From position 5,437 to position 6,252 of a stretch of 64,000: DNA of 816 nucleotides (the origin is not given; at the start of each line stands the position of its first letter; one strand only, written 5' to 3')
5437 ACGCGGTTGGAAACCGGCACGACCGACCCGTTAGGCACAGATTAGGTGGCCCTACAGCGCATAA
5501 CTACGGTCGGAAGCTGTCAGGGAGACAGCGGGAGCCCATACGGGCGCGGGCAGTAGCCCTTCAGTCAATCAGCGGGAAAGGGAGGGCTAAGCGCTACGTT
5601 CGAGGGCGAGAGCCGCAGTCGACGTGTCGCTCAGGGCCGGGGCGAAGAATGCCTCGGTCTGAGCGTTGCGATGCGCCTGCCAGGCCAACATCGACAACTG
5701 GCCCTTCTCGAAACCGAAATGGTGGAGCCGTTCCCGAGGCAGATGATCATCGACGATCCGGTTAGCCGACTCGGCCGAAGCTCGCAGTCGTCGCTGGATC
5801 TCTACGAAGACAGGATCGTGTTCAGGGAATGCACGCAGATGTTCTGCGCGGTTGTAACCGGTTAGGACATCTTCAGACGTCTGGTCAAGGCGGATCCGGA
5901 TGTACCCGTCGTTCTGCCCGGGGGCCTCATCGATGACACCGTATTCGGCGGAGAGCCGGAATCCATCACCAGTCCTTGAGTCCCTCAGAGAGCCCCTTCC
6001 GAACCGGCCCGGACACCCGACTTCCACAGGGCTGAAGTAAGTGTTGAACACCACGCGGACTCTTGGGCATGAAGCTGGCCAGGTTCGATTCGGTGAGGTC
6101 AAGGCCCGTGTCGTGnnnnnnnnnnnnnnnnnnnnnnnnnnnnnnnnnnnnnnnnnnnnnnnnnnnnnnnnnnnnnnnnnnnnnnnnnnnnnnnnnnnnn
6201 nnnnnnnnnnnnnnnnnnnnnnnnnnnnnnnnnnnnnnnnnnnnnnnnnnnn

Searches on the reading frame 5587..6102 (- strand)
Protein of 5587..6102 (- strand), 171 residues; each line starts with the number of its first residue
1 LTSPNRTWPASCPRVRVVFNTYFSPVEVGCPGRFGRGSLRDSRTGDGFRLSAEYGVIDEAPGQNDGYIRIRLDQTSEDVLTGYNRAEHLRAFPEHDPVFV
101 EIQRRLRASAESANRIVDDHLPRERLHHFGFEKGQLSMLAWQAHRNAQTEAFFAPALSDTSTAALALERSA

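Call 10: search_protein_families(library=pfam, proteins=[window:5587-6102:-], max_evalue=0.01)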
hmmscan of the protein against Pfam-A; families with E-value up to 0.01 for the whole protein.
window:5587-6102:- (171 aa): 0 families

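Call 31: search_protein_families(library=phrogs, proteins=[window:5587-6102:-], max_evalue=0.01)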
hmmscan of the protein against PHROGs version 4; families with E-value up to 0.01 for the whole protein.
window:5587-6102:- (171 aa): 0 families

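Call 49: find_homologous_proteins(query=window:5587-6102:-)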
Query window:5587-6102:- (171 aa): 42 proteins with E <= 0.001 among 151 candidates.
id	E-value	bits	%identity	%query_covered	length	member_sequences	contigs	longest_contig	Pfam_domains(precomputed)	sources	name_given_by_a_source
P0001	4.2e-98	344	99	91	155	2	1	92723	-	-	-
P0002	5.0e-74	266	90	82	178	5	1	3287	-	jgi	jgi:hypothetical protein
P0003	1.1e-64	235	71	96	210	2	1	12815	-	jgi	jgi:hypothetical protein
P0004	1.7e-55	205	91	61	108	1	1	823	-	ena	-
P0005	1.2e-51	193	76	69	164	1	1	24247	-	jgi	jgi:hypothetical protein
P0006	1.7e-49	186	64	77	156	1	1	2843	-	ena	-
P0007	3.9e-49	185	68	73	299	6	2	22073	-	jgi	jgi:hypothetical protein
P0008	9.8e-47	177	70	69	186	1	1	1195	-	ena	-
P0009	6.1e-46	174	74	65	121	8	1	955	-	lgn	-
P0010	7.3e-46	174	71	65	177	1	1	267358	-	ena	-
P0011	2.1e-45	173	75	64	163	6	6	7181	-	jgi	jgi:hypothetical protein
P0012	2.5e-45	172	78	58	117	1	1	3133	-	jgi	jgi:hypothetical protein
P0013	1.9e-44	170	75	61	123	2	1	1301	-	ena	-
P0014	2.0e-43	166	71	68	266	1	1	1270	-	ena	-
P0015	2.2e-42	163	70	65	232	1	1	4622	-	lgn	-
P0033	5.1e-26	110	60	50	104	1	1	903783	-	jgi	jgi:hypothetical protein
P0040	6.1e-18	83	46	65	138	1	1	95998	-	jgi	jgi:hypothetical protein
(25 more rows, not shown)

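Call 50: find_encoding_contigs(protein=P0010, flank=6000, max_places=3)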
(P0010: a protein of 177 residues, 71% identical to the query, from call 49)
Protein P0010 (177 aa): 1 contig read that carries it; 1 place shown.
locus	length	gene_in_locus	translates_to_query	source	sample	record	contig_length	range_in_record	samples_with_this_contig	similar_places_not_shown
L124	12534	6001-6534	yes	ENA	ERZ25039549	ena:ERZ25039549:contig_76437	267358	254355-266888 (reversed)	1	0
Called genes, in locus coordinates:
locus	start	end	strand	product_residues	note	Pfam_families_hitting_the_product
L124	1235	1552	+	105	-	PF12161:HsdM_N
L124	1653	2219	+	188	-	PF07929:PRiA4_ORF3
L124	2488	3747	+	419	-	PF13784:Fic_N, PF02661:Fic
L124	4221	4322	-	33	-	-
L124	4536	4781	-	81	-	-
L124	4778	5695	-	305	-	PF13276:HTH_21, PF00665:rve, PF13683:rve_3, PF13333:rve_2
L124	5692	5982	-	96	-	PF01527:HTH_Tnp_1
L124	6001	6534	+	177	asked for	-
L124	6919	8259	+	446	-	PF03007:WS_DGAT_cat, PF06974:WS_DGAT_C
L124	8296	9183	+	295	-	PF00892:EamA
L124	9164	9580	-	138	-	-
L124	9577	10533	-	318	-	PF02674:Colicin_V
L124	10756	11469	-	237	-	PF01411:tRNA-synt_2c, PF07973:tRNA_SAD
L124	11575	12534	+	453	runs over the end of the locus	-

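Call 51: find_encoding_contigs(protein=P0033, flank=6000, max_places=3)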
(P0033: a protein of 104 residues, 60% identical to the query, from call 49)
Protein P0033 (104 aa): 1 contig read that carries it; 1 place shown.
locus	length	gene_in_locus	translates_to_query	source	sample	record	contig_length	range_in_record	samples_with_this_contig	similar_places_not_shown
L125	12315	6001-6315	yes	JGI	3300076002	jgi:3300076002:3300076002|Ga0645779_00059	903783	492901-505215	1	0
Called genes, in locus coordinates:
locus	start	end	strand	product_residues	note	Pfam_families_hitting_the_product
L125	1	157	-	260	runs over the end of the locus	-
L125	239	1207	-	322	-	PF02597:ThiS (weak), PF14451:Ub-Mut7C, PF21965:SAMP2 (weak), PF01927:Mut7-C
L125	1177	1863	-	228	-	PF03891:DUF333, PF10646:Germane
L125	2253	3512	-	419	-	PF00079:Serpin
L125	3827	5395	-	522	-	PF05922:Inhibitor_I9 (weak), PF13620:CarboxypepD_reg, PF13715:CarbopepD_reg_2, PF00082:Peptidase_S8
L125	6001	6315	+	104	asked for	-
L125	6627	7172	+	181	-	-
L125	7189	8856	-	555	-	PF00133:tRNA-synt_1, PF01406:tRNA-synt_1e (faint), PF09334:tRNA-synt_1g, PF19303:Anticodon_3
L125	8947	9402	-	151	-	PF10825:DUF2752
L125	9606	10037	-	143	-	PF10708:DUF2510, PF04505:CD225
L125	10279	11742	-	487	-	PF00171:Aldedh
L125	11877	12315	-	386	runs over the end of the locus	PF01547:SBP_bac_1, PF13416:SBP_bac_8, PF13343:SBP_bac_6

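Call 52: find_encoding_contigs(protein=P0040, flank=6000, max_places=3)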
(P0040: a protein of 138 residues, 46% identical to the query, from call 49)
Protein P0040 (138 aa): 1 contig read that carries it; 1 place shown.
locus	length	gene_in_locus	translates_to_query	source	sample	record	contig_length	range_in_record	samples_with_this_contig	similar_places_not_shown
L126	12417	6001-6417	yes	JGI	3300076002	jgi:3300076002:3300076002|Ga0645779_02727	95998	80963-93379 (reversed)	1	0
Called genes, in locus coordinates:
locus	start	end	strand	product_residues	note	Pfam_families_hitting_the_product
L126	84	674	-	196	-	-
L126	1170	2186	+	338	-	-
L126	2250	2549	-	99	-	-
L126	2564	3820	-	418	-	PF02597:ThiS (faint), PF14451:Ub-Mut7C, PF21965:SAMP2 (faint), PF01927:Mut7-C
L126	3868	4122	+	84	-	-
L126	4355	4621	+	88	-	-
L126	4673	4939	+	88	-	-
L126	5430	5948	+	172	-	-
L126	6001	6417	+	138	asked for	-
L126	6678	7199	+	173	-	-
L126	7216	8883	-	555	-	PF00133:tRNA-synt_1, PF01406:tRNA-synt_1e (faint), PF09334:tRNA-synt_1g, PF19303:Anticodon_3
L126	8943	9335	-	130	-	PF10825:DUF2752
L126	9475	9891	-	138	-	PF10708:DUF2510, PF04505:CD225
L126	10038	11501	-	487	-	PF00171:Aldedh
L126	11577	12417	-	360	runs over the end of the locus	PF01547:SBP_bac_1, PF13416:SBP_bac_8, PF13343:SBP_bac_6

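Call 63: find_encoding_contigs(protein=P0001, flank=10000, max_places=3)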
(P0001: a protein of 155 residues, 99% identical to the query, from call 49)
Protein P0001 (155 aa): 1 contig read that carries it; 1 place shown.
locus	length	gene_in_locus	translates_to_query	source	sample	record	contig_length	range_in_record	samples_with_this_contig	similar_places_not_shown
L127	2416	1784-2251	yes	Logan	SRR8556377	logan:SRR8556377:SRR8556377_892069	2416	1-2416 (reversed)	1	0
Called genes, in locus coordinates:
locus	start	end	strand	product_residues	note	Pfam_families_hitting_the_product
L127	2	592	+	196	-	?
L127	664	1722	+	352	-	-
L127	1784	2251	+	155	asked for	-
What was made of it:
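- Tried and rejected: Only a 2.4-kb contig was found (call 63).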

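Call 77: find_homologous_proteins(query=P0007)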
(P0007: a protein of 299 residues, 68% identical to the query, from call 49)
Query P0007 (299 aa): 40 proteins with E <= 0.001 among 1652 candidates.
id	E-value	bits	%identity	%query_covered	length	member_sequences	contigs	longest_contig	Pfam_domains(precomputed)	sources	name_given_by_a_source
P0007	3.7e-202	689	100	100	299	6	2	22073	-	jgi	jgi:hypothetical protein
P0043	1.3e-176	605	89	100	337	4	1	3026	-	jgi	jgi:hypothetical protein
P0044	3.2e-142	492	73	99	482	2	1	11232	-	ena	-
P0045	1.7e-140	486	75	95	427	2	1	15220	-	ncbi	ncbi:MAG: hypothetical protein WD895_07655 [Acidimicrobiia bacterium]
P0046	3.8e-137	475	71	99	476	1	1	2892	-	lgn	-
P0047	3.6e-136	472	71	99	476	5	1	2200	-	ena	-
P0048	7.6e-135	468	73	95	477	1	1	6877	-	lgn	-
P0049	8.8e-134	464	73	96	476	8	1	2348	-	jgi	jgi:hypothetical protein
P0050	1.2e-132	461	72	95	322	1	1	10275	-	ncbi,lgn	-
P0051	3.4e-132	459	69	98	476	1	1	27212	-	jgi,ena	-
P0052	7.0e-132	458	69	100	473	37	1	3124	-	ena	-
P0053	1.1e-131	457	72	95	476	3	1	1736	-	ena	-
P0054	7.2e-131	455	72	94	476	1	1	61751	-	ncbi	-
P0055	8.9e-131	454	71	95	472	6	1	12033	-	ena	-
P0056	2.5e-130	453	69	100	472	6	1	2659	-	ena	-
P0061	3.3e-126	439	69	98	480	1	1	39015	-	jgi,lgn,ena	-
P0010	4.2e-67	245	69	54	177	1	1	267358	-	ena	-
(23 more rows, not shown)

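Call 79: find_encoding_contigs(protein=P0054, flank=5000, max_places=3)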
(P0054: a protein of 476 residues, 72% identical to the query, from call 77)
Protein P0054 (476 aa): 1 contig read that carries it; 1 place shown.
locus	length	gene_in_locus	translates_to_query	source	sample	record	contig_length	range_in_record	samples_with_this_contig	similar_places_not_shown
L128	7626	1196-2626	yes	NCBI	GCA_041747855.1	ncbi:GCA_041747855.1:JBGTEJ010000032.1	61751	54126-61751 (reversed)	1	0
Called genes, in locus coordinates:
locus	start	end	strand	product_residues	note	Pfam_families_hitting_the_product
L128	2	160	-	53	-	?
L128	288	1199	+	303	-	-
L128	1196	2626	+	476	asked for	-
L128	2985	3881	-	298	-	PF12802:MarR_2, PF13601:HTH_34 (faint), PF01047:MarR, PF13463:HTH_27 (weak), PF00583:Acetyltransf_1, PF13673:Acetyltransf_10, PF13508:Acetyltransf_7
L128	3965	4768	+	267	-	PF02735:Ku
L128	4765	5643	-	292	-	PF01068:DNA_ligase_A_M, PF09414:RNA_ligase (weak), PF04679:DNA_ligase_A_C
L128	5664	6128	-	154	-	PF09424:YqeY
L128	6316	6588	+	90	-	PF02467:Whib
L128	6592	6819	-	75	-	PF11305:DUF3107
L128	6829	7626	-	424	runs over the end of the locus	PF07995:GSDH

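Call 80: find_encoding_contigs(protein=P0061, flank=5000, max_places=3)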
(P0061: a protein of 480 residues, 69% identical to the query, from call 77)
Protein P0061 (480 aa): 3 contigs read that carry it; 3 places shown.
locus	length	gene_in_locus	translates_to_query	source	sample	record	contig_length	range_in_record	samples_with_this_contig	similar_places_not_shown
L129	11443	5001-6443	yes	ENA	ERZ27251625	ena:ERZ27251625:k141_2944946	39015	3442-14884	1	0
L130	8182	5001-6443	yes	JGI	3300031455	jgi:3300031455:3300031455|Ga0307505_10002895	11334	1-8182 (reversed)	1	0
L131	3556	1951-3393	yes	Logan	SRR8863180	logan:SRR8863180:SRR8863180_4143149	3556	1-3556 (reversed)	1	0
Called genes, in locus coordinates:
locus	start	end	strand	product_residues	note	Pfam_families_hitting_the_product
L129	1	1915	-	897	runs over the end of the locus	PF02687:FtsX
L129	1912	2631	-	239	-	PF00005:ABC_tran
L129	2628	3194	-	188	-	PF03551:PadR, PF10400:Vir_act_alpha_C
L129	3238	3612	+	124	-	PF00512:HisKA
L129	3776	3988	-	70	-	-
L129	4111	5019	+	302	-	-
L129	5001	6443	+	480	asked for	-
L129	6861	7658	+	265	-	PF02735:Ku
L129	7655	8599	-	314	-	PF01068:DNA_ligase_A_M, PF04679:DNA_ligase_A_C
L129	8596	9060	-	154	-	PF09424:YqeY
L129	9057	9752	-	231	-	PF03009:GDPD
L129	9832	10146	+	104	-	PF02467:Whib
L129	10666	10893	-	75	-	PF11305:DUF3107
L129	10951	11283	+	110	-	-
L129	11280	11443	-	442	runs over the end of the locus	PF07995:GSDH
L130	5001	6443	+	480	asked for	-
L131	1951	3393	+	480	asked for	-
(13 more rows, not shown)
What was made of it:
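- The tRNA/end arrangement is syntenic between species (L128 and L129, calls 79, 80).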

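Call 88: search_protein_families(library=pfam, proteins=[P0054, L129:4111-5019:+, L129:3776-3988:-, P0061], max_evalue=10)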
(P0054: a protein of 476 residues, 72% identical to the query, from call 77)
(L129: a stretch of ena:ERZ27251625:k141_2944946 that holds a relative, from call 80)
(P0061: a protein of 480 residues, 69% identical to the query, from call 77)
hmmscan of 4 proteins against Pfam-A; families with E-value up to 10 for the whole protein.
P0054 (476 aa): 0 families

L129:4111-5019:+ (302 aa): 0 families

L129:3776-3988:- (70 aa): 0 families

P0061 (480 aa): 0 families

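Call 91: search_solved_structures(query=A6, max_evalue=10, show_alignments=2)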
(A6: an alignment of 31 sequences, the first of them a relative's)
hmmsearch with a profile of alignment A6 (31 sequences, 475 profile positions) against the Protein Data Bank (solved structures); distinct sequences matched with E-value up to 10: 0.

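Call 92: search_protein_families(library=ncbifam, proteins=[P0054, L129:4111-5019:+, L129:3776-3988:-], max_evalue=10)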
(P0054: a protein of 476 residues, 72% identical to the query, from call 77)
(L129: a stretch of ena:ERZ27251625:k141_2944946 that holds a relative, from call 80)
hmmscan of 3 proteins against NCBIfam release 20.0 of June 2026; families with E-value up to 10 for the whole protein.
P0054 (476 aa): 0 families

L129:4111-5019:+ (302 aa): 2 families
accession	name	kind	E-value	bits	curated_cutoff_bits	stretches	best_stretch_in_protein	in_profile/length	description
NF042936.1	leader_Ms4527A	exception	0.0094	15.5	45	1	168-178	1-11/21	Ms4527A family Cys-rich leader peptide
NF001399.0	PRK00283.1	subfamily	0.053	12.7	279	1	52-123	40-107/300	tyrosine recombinase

L129:3776-3988:- (70 aa): 0 families

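Call 98: predict_structure(alignment_id=A6)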
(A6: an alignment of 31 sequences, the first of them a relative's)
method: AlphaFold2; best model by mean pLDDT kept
length: 476 residues; sequences in the alignment: 31
mean_pLDDT: 60.1   pTM: 0.48
mean pLDDT of the five models: 60.1, 55.3, 52.5, 51.1, 51.0
residues with pLDDT >= 90: 32; 70-90: 149; 50-70: 107; < 50: 188
segments of 3 or more residues with pLDDT < 50: 1-9, 148-174, 191-272, 280-290, 392-397, 411-440, 464-476
pLDDT, mean of each block of 10 residues (from residue 1): 40 75 84 61 73 87 81 87 91 85 89 82 74 65 50 39 30 51 57 43 30 32 33 32 38 41 40 51 46 67 88 82 80 83 72 68 83 78 56 49 54 41 34 34 69 68 46 36
secondary structure, 60 per line:
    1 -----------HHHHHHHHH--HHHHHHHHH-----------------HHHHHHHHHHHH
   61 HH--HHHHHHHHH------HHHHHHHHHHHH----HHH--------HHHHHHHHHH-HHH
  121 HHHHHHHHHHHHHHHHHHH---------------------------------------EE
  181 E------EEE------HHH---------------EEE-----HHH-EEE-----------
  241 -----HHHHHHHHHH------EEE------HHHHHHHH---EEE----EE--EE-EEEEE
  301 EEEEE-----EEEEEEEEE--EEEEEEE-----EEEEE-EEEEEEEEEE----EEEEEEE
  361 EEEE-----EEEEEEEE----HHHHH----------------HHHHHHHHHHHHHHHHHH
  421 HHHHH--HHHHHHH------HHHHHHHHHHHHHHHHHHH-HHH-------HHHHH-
elements in order: H12-20 H23-31 H49-62 H65-73 H80-91 H107-116 H118-139 E179-181 E188-190 E215-217 E227-229 H246-255 E262-264 H271-278 E282-284 E296-305 E311-319 E322-328 E334-338 E340-349 E354-364 E370-377 H382-386 H403-425 H428-434 H441-459 H471-475

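Call 101: fold_search(model_id=the predicted structure, library=pdb)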
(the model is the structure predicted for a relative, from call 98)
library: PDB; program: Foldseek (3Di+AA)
matches with E <= 10: 1141; with E <= 0.001: 0
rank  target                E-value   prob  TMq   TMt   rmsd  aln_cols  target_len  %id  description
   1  7c3m_C                7.6e-03  0.44  0.13  0.11  20.5       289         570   12  Structure of FERM protein (released 2020-06-03)
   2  5l81_A                1.3e-02  0.92  0.14  0.34  10.9       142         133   13  Crystal structure of the PH domain of murine kindlin-3 (released 2017-01-11)
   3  5a3f_A                2.0e-02  0.18  0.13  0.10  28.9       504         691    9  Crystal structure of the dynamin tetramer (released 2015-08-26)
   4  5u78_D                2.6e-02  0.93  0.14  0.37   7.2       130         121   14  Crystal structure of ORP8 PH domain in P1211 space group (released 2017-10-18)
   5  6jm5_A                3.8e-02  0.80  0.12  0.30  10.8       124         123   11  Crystal structure of TBC1D23 C terminal domain (released 2019-10-16)
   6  6jm5_B                4.0e-02  0.77  0.11  0.31  11.2       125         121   11  Crystal structure of TBC1D23 C terminal domain (released 2019-10-16)
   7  8qqf_A                4.4e-02  0.75  0.11  0.30  11.0       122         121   11  TBC1D23 PH domain complexed with STX16 TLY motif (released 2024-04-10)
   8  5a3f_C                4.4e-02  0.16  0.14  0.11  28.1       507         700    9  Crystal structure of the dynamin tetramer (released 2015-08-26)
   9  5u78_A                4.6e-02  0.89  0.13  0.36   7.1       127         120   14  Crystal structure of ORP8 PH domain in P1211 space group (released 2017-10-18)
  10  5u78_B                4.9e-02  0.87  0.13  0.35   7.4       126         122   14  Crystal structure of ORP8 PH domain in P1211 space group (released 2017-10-18)
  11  4a6h_D                7.0e-02  0.77  0.13  0.37   7.5       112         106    8  Crystal structure of Slm1-PH domain in complex with Inositol-4- phosphate (released 2012-06-13)
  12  9gnz_B                7.0e-02  0.06  0.09  0.08  42.9       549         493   10  Salmonella cap-filament complex (released 2025-04-09)
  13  4bbk                  7.3e-02  0.69  0.13  0.35  10.9       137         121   11  Structural and functional characterisation of the kindlin-1 pleckstrin homology domain (released 2012-11-14)
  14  7z6e_C                7.3e-02  0.60  0.13  0.12  10.2       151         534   11  Structure of the C1-PH-CNH regulatory module of MRCK1 (released 2023-02-22)
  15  4a6h_A                7.7e-02  0.82  0.14  0.38   7.6       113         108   12  Crystal structure of Slm1-PH domain in complex with Inositol-4- phosphate (released 2012-06-13)
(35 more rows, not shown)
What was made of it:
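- Tried and rejected: Poor (pLDDT 60) and gave meaningless PH-domain hits (calls 98, 101).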

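Call 102: find_homologous_proteins(query=L129:4111-5019:+)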
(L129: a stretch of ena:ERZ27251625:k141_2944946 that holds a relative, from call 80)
Query L129:4111-5019:+ (302 aa): 59 proteins with E <= 0.001 among 8000 candidates.
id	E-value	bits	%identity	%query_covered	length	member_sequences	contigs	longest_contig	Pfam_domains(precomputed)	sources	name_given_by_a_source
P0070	6.6e-187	638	100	100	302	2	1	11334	-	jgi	-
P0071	1.0e-106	375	63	94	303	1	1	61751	-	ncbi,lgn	-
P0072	3.3e-94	334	56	99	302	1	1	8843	-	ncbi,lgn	-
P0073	2.0e-91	324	62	87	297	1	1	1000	-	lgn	-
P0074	7.7e-91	323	57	94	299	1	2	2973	-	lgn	-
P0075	1.3e-90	322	59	93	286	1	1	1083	-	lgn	-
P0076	1.1e-89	319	56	99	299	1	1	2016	-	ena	-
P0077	2.5e-89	318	57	97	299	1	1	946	-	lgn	-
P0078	1.7e-87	312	57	95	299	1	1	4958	-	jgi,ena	-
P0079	4.4e-87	310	61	87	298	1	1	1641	-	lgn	-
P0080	5.3e-87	310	57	97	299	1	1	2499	-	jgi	-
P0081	2.1e-86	308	58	93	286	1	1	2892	-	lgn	-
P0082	1.1e-85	306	55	97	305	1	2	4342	-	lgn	-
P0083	3.1e-85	304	58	87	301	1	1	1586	-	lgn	-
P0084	3.6e-85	304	57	94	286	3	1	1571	-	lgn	-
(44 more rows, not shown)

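Call 105: search_protein_representatives(alignment_id=A6)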
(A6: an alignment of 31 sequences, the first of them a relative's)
Query: 31 sequences, 475 profile positions. Proteins with E-value up to 0.001 (for the whole library): 725; up to 1e-10: 409; up to 1e-30: 91. The best 150 are listed.
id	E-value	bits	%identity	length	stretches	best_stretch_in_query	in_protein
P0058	8.1e-263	888.9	-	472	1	1-472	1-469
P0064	2.2e-100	353.3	-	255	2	139-317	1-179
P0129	1.5e-82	294.5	-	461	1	19-462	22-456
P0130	1.1e-74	268.6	-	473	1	8-461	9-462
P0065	1.9e-71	257.9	-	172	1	166-324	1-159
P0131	1.4e-68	248.4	-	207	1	88-242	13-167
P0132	7.3e-67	242.8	-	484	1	17-462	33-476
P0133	1.4e-63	232.0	-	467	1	9-455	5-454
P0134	4.6e-60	220.4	-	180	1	3-142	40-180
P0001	1.5e-58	215.3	-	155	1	346-473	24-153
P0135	1.4e-55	205.5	-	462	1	10-457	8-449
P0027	6.4e-53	196.8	-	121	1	356-474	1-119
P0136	4.8e-49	184.0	-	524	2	207-457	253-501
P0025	4.0e-48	181.0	-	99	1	375-464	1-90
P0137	7.0e-48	180.2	-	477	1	36-464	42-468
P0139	7.8e-47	176.7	-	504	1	11-462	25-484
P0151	6.8e-42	160.4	-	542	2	35-298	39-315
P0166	6.9e-38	147.2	-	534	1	17-467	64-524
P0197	2.6e-32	128.9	-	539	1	40-417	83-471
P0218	1.6e-29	119.6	-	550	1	35-454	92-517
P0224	7.6e-29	117.4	-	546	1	23-425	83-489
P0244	1.2e-26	110.2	-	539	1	22-464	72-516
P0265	1.4e-24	103.4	-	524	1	23-451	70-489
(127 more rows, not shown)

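Call 106: search_protein_families(library=pfam, proteins=[P0129, P0136, P0139, P0151, P0166, P0197, P0218, P0224, P0244, P0265], max_evalue=0.1)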
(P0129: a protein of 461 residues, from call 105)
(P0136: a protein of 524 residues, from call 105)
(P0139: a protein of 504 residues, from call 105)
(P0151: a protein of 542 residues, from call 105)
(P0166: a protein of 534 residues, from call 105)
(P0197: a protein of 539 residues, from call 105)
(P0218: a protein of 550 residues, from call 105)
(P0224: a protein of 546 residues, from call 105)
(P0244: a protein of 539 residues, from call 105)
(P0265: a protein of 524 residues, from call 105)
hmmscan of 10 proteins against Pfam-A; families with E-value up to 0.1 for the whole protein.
P0129 (461 aa): 0 families

P0136 (524 aa): 0 families

P0139 (504 aa): 0 families

P0151 (542 aa): 0 families

P0166 (534 aa): 0 families

P0197 (539 aa): 0 families

P0218 (550 aa): 0 families

P0224 (546 aa): 0 families

P0244 (539 aa): 0 families

P0265 (524 aa): 0 families

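Call 109: search_solved_structures(query=A8, max_evalue=10, show_alignments=2)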
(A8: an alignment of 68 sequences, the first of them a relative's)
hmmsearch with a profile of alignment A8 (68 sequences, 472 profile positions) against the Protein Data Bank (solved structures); distinct sequences matched with E-value up to 10: 5.
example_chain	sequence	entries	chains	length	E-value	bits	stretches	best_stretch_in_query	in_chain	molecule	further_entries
8yke_A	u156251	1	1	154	0.059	15.1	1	297-373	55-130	YSIRK signal domain/LPXTG anchor domain surface protein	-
8hre_A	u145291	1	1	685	0.1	14.3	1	121-169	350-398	Central straight fiber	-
8a8e_A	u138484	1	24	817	1.2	10.8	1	222-297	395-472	Phosphoenolpyruvate synthase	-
7zlv_i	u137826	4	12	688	1.2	10.7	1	119-170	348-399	Probable central straight fiber | Straight fiber protein pb4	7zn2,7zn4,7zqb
7agj_A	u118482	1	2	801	1.3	10.7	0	93-153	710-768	Ribonucleoside-diphosphate reductase subunit alpha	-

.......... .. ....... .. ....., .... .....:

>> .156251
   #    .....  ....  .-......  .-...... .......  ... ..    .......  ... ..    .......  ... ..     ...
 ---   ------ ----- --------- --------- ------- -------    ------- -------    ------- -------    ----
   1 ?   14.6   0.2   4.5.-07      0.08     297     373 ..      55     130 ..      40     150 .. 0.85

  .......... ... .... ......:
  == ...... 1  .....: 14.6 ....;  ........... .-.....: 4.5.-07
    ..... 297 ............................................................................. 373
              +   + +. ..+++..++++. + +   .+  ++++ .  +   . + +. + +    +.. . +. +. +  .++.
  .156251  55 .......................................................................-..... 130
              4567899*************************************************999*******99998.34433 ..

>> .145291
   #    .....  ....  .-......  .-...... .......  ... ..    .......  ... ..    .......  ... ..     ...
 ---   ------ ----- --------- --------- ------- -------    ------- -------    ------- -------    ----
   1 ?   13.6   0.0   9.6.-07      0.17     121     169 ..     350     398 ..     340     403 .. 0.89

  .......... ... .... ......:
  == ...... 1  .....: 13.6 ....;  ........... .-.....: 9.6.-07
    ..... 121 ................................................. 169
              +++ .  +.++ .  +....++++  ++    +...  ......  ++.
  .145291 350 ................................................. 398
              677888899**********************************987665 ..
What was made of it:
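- On DDE transposon / insertion sequence (IS4/Tn5-like): No Pfam-A or NCBIfam hit at E<=10 for full-length members, none at E<=0.1 (Pfam-A) for ten distant members, and no PDB sequence hit (calls 88, 92, 106, 91, 109).
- Closest known: Tn5 / IS4-superfamily DDE transposons. Different: There is no sequence-level match to any Pfam, NCBIfam or PDB entry (calls 88, 92, 106, 109).
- Tried and rejected: No hit (calls 91, 109).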

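Call 115: predict_structure(alignment_id=A8)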
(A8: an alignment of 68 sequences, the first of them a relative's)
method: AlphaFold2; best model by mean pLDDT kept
length: 476 residues; sequences in the alignment: 68
mean_pLDDT: 93.7   pTM: 0.91
mean pLDDT of the five models: 93.7, 92.8, 92.8, 92.4, 92.1
residues with pLDDT >= 90: 425; 70-90: 29; 50-70: 13; < 50: 9
segments of 3 or more residues with pLDDT < 50: 1-3, 471-476
pLDDT, mean of each block of 10 residues (from residue 1): 60 93 95 85 93 98 97 96 96 93 98 97 98 97 97 98 97 94 96 96 91 97 93 95 98 98 96 98 95 93 98 98 96 96 98 98 95 98 97 97 96 96 94 97 98 93 64 43
secondary structure, 60 per line:
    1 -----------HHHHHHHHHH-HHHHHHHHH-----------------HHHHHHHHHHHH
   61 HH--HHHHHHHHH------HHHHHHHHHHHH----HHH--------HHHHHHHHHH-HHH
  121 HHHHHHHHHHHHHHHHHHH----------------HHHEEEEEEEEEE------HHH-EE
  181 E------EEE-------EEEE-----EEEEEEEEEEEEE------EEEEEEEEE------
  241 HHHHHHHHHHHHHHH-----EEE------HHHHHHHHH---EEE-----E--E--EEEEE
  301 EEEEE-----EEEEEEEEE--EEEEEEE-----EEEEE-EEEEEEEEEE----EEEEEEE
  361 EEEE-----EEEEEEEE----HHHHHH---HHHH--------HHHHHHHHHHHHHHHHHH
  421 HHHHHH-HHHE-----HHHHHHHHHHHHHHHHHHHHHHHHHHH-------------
elements in order: H12-21 H23-31 H49-62 H65-73 H80-91 H107-116 H118-139 E159-168 E179-181 E188-190 E198-201 E207-219 E226-234 H241-255 E261-263 H270-278 E282-284 E296-305 E311-319 E322-328 E334-338 E340-349 E354-364 E370-377 H382-387 H391-394 H403-426 H437-463
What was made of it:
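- The AlphaFold2 model has pLDDT 93.7 and pTM 0.91 (call 115).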
